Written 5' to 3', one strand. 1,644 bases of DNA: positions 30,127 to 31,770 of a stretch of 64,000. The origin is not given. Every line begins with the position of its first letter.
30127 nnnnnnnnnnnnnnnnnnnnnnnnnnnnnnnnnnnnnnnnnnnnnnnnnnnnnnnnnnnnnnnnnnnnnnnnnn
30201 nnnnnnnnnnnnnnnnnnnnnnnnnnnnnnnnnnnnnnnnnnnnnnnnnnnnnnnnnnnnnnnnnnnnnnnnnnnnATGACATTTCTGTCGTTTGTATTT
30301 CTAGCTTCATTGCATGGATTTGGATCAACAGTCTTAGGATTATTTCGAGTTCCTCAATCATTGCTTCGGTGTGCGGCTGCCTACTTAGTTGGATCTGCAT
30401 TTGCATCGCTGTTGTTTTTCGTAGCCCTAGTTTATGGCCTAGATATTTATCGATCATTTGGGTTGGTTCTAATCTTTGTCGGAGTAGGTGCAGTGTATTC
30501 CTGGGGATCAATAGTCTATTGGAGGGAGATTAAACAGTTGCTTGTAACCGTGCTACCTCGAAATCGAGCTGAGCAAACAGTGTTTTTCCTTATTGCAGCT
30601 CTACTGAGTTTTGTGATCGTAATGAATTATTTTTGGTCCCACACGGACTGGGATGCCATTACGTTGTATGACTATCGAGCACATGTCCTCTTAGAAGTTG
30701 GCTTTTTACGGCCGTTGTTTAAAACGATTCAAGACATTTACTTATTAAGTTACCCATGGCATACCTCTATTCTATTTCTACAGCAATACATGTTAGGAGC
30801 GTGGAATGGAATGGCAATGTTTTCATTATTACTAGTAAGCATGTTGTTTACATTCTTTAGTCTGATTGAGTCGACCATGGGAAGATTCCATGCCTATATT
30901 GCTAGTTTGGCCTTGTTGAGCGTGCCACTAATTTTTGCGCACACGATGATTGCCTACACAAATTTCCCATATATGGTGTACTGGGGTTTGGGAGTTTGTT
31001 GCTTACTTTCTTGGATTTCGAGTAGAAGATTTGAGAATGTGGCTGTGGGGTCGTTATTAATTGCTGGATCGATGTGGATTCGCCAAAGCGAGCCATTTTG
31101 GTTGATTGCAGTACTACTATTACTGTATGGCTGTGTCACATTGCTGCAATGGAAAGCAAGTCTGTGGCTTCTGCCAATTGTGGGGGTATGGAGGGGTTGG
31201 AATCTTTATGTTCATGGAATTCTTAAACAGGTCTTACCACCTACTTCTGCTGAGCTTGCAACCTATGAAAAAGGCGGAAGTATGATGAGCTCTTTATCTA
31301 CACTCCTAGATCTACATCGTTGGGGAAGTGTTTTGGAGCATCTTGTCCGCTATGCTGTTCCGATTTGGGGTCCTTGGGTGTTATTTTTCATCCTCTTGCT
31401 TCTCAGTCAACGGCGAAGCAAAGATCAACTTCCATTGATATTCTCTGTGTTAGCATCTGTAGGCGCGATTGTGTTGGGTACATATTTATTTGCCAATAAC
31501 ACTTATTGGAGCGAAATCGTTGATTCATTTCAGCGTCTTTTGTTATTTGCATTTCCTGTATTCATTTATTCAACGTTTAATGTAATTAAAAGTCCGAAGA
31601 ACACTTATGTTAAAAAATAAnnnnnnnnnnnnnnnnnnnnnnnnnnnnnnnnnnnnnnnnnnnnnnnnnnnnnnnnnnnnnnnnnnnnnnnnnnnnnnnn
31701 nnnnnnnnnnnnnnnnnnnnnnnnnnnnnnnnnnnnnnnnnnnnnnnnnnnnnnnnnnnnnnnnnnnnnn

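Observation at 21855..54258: A second GT-C-like paralog family is defined by a conserved '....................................' N-terminal loop.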

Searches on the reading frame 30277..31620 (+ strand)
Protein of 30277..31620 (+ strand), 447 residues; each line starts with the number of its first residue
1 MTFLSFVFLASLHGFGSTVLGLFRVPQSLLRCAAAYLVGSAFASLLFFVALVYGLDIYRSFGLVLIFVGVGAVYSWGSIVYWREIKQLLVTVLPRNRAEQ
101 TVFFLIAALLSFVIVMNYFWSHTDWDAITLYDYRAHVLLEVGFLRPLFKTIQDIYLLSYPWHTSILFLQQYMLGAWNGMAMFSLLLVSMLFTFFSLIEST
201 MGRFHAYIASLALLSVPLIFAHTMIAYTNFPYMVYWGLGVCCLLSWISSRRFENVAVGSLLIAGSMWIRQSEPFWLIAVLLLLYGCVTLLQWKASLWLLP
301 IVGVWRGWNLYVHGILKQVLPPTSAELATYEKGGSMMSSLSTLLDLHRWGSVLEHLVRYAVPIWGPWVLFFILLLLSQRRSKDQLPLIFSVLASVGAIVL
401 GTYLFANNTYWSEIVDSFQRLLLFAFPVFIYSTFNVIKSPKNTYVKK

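Call 4: search_protein_families(library=pfam, proteins=[window:30277-31620:+], max_evalue=1)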
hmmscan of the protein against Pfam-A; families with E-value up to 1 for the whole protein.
window:30277-31620:+ (447 aa): 1 family
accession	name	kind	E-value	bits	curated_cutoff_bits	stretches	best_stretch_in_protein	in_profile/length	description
PF02779.29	Transket_pyr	-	0.66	10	27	0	170-227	58-114/174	Transketolase, pyrimidine binding domain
